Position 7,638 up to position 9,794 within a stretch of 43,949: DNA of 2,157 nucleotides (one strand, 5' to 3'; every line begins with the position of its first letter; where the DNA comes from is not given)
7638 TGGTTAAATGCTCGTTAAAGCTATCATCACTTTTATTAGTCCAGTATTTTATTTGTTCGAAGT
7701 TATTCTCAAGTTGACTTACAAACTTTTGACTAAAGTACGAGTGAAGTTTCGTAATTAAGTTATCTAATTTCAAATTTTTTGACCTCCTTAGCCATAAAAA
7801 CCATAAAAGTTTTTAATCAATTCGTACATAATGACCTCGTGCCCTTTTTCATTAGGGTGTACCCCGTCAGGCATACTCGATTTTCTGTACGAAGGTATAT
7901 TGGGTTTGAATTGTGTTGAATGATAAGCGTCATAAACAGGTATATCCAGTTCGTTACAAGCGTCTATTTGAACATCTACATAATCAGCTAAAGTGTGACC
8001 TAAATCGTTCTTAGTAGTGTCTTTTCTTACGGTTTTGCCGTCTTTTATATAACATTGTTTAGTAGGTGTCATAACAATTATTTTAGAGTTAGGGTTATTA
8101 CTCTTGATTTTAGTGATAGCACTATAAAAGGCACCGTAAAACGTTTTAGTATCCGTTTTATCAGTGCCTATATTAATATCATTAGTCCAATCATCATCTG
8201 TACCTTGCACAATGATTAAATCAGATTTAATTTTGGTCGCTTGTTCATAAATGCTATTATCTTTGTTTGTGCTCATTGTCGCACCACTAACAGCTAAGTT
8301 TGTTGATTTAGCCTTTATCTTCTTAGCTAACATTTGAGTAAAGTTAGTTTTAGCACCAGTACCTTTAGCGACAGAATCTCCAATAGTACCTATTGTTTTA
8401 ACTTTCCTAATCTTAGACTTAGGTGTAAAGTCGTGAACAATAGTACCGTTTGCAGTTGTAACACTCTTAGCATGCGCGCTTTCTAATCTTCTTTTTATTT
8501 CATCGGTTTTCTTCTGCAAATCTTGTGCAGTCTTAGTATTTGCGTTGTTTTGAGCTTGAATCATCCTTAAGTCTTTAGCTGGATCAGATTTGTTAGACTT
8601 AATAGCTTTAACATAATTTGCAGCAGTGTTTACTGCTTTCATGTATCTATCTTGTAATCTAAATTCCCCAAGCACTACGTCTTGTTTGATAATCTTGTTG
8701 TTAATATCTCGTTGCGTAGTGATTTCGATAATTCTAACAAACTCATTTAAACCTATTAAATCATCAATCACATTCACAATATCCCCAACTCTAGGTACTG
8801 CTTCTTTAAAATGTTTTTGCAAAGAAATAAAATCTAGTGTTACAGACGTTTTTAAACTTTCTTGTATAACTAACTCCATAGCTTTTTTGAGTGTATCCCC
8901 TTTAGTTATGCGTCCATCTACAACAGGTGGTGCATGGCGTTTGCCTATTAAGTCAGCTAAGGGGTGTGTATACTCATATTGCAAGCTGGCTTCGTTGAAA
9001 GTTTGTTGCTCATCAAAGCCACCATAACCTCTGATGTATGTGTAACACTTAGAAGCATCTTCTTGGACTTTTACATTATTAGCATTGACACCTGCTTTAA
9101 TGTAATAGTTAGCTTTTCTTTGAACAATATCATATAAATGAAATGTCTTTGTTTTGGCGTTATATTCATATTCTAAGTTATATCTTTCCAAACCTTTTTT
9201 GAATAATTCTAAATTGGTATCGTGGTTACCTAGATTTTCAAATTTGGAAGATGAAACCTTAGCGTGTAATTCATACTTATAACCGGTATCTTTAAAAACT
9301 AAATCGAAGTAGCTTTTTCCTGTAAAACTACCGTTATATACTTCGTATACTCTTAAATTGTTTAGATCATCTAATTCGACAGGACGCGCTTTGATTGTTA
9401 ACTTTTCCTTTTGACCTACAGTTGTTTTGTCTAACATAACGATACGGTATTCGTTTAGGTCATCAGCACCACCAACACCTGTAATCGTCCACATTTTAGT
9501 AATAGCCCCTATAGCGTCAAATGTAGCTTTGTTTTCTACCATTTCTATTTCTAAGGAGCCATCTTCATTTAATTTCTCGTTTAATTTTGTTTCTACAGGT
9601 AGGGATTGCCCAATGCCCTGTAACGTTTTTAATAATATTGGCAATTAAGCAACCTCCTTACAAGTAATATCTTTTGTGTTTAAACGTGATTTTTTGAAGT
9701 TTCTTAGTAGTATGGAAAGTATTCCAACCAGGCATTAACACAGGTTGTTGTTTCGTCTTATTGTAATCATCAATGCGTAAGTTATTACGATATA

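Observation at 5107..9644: Two enzymatic tail tip proteins in tandem: Tal with an SGNH esterase, and an 888-aa pectate-lyase-fold fibre.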

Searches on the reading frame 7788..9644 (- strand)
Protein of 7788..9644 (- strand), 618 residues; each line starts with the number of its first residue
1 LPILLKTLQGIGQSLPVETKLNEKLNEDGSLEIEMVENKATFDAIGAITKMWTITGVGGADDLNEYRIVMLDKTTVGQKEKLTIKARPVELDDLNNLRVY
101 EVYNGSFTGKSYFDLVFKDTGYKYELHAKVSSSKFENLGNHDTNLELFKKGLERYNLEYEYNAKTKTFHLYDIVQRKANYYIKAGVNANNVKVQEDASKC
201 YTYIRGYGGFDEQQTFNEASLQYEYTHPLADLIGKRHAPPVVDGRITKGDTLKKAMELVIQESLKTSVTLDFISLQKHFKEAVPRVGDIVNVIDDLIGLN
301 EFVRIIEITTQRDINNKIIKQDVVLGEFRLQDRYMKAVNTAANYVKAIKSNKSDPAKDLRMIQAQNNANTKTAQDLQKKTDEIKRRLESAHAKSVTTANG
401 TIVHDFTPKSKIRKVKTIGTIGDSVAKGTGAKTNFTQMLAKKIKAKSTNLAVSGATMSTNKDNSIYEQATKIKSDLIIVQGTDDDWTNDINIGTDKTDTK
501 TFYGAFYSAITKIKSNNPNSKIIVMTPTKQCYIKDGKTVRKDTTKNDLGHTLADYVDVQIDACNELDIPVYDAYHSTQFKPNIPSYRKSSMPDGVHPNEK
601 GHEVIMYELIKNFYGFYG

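Call 4: search_protein_families(library=pfam, proteins=[window:7788-9644:-], max_evalue=0.01)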
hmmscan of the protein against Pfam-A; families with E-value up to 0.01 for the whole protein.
window:7788-9644:- (618 aa): 4 families
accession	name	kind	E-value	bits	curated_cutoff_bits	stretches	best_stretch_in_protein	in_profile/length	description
PF24650.2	TT1_Tal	-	1.4e-34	118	27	1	1-90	1-90/90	Tal, N-terminal tail tube TT1 domain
PF06605.17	Prophage_tail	-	8.7e-24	85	31.3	1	95-312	6-226/250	Prophage endopeptidase tail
PF13472.12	Lipase_GDSL_2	-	2.2e-16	61.3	32.9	1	421-604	2-178/178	GDSL-like Lipase/Acylhydrolase family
PF00657.28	Lipase_GDSL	-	3.9e-10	40.7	23.6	1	418-606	1-205/208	GDSL-like Lipase/Acylhydrolase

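Call 11: search_solved_structures(query=window:7788-9644:-, max_evalue=0.01, show_alignments=2)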
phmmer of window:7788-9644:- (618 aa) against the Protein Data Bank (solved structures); distinct sequences matched with E-value up to 0.01: 7.
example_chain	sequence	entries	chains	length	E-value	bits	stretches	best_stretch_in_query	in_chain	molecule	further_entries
6v8i_AE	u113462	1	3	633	5.5e-195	652.5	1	1-618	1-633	Tail-Associated Lysin, gp59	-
8egr_K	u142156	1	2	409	1.3e-60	208.9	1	371-614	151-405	SGNH_hydro domain-containing protein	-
7bxd_A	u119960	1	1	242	1.1e-18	70.4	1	420-609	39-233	GDSL-like protein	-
3dc7_A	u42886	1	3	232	5.2e-10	41.8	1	419-609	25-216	Putative uncharacterized protein lp_3323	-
4q7q_A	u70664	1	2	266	2.3e-07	33.1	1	472-578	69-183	Lipolytic protein G-D-S-L family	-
3gs9_A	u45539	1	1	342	8.9e-05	24.5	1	97-300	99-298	Protein gp18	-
3bzw_A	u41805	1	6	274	0.0014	20.6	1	500-610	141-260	Putative lipase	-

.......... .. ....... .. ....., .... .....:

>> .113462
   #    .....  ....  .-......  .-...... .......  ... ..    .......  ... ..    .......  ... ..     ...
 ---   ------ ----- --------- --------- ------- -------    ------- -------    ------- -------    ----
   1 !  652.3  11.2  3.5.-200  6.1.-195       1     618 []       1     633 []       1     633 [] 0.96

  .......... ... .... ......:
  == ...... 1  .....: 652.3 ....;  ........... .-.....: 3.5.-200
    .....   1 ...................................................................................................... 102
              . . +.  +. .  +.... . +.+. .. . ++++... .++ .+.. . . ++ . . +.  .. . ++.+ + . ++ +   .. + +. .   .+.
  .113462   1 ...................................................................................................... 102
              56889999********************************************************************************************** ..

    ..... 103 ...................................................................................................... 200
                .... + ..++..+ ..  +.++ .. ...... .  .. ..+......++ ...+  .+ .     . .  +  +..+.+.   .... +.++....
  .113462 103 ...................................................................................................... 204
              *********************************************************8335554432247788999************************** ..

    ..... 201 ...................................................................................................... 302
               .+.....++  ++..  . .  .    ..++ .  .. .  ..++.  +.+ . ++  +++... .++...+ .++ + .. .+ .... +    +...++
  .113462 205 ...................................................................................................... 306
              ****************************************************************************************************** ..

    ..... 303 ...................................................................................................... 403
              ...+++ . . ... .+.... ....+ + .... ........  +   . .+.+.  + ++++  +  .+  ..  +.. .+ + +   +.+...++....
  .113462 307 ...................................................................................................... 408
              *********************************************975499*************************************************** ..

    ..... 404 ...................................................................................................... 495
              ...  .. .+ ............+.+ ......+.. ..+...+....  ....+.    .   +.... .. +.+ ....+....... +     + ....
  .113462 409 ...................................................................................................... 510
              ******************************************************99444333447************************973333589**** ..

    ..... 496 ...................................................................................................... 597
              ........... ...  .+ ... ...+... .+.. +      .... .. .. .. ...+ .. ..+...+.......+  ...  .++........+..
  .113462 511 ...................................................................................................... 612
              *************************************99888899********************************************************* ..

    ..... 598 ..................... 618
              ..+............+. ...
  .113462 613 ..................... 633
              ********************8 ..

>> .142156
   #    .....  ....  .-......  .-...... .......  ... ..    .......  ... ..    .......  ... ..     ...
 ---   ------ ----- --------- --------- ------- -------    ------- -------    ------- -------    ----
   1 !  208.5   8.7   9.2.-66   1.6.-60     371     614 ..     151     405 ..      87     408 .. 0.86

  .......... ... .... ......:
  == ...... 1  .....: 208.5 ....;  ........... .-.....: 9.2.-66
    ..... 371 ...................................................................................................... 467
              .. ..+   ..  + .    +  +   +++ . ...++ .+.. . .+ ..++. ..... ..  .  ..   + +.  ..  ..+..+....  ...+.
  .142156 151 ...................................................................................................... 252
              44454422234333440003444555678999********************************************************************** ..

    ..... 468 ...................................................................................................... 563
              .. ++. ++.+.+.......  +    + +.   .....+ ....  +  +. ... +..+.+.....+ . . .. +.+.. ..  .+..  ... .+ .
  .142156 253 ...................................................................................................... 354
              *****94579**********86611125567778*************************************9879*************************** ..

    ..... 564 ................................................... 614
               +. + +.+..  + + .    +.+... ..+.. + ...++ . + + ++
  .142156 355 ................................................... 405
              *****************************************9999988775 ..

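Call 59: search_protein_families(library=phrogs, proteins=[window:7788-9644:-], max_evalue=0.00001)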
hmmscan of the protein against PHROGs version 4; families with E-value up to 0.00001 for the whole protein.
window:7788-9644:- (618 aa): 9 families
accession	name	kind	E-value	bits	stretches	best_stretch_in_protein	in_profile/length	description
phrog_663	-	head and packaging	0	1115.8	1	1-618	1-628/628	minor head protein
phrog_326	-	other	8.9e-95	319.7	1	1-504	323-847/985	tail protein with endopeptidase domain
phrog_5240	-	tail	1.2e-82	279.6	1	261-617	309-669/670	tail fiber protein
phrog_33778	-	head and packaging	1.4e-61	209.8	1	292-613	82-398/403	virion structural protein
phrog_33331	-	unknown function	1.7e-50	170.9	1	1-115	1-115/116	-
phrog_5555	-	tail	1.5e-41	143.6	1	19-365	27-361/788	tail protein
phrog_3095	-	other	2.7e-24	86.9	1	64-390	55-378/659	tail protein with endopeptidase activity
phrog_11541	-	unknown function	2.8e-22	79.9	1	409-613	603-822/832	-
phrog_17240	-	unknown function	3.1e-13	49.7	1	417-609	509-704/821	-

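Call 60: search_protein_families(library=ncbifam, proteins=[window:7788-9644:-], max_evalue=0.001)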
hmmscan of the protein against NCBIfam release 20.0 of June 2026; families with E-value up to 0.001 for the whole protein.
window:7788-9644:- (618 aa): 0 families
